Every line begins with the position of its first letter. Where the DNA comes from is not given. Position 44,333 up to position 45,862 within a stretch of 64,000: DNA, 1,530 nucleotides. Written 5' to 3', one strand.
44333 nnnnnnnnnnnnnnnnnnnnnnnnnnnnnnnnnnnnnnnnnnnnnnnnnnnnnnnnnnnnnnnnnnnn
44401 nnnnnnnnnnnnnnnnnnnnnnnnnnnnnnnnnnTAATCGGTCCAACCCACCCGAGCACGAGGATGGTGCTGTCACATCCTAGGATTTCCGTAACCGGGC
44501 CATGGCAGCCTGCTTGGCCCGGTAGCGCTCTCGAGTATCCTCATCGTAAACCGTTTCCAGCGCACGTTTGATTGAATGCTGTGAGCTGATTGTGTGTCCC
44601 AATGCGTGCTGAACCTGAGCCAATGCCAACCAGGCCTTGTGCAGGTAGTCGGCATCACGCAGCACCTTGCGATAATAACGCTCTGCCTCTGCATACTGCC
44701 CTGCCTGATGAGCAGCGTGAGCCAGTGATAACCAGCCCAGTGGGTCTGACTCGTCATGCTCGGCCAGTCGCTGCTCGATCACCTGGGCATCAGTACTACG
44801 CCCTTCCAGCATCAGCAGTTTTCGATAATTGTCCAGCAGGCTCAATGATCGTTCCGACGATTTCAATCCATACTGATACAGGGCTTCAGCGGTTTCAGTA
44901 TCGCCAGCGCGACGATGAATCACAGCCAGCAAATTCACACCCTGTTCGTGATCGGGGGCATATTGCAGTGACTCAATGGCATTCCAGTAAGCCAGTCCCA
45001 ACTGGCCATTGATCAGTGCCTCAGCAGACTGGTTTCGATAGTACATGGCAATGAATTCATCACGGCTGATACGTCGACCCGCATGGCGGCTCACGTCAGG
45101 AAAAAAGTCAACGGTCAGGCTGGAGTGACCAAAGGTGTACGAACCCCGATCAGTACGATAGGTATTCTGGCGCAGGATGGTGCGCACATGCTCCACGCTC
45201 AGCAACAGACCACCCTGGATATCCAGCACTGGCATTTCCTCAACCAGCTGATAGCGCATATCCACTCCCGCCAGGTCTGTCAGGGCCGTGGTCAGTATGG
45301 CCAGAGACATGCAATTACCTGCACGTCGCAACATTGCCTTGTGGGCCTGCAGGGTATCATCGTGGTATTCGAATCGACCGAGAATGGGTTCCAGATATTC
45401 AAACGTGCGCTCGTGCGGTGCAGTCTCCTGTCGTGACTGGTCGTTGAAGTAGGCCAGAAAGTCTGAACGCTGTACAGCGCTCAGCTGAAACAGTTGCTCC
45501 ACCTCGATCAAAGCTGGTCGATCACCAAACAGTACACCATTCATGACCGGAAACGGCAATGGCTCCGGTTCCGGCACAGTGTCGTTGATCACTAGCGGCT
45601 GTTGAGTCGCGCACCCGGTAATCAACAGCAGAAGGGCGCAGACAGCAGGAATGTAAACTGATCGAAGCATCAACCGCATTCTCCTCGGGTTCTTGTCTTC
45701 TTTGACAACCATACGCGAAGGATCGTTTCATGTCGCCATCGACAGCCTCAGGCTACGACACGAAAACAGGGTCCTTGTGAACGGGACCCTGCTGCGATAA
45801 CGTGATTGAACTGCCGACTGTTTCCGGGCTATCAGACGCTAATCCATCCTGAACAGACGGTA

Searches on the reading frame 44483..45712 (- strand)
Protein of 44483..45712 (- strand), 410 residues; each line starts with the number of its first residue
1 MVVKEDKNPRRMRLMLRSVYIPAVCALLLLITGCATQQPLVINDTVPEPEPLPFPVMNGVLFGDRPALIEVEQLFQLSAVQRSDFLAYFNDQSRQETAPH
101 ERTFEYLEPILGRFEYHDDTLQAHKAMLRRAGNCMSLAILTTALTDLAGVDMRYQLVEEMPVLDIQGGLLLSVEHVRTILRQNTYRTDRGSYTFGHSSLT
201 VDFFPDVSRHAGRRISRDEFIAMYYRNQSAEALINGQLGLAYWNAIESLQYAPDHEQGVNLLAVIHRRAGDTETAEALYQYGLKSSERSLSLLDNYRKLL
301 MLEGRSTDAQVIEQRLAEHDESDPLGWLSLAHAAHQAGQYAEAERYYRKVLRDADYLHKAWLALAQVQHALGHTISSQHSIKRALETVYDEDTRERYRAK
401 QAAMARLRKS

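Call 19: search_protein_families(library=pfam, proteins=[window:44483-45712:-], max_evalue=0.001)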
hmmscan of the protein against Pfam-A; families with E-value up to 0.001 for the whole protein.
window:44483-45712:- (410 aa): 12 families
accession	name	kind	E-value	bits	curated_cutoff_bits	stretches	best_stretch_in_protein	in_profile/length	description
PF07719.23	TPR_2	-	8.2e-09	35.4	27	1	325-352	2-29/34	Tetratricopeptide repeat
PF13428.12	TPR_14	-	5.3e-07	30.1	23.5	1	326-367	3-44/44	Tetratricopeptide repeat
PF13431.12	TPR_17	-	6e-07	29.7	24.4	0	315-344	4-33/34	Tetratricopeptide repeat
PF13176.12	TPR_7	-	2.3e-06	27.7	27.9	0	327-351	2-26/36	Tetratricopeptide repeat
PF00515.34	TPR_1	-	2.3e-06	27.6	27.8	1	326-351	3-28/34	Tetratricopeptide repeat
PF13181.12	TPR_8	-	3e-06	27.4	25.7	0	327-351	4-28/34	Tetratricopeptide repeat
PF13424.12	TPR_12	-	3.5e-06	27.6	30.1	0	328-386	7-66/77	Tetratricopeptide repeat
PF23914.1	TPR_CcmH_CycH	-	5e-06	26.9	42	1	248-352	42-149/158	Cytochrome c-type biogenesis protein H TPR domain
PF07721.20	TPR_4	-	1.1e-05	26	27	0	327-345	4-22/26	Tetratricopeptide repeat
PF13374.12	TPR_10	-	2.7e-05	24.5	27.5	0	329-352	7-30/42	Tetratricopeptide repeat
PF14559.12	TPR_19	-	4.9e-05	24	25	0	335-375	2-42/68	Tetratricopeptide repeat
PF13432.12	TPR_16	-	0.00097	20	32.7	0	329-372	2-45/65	Tetratricopeptide repeat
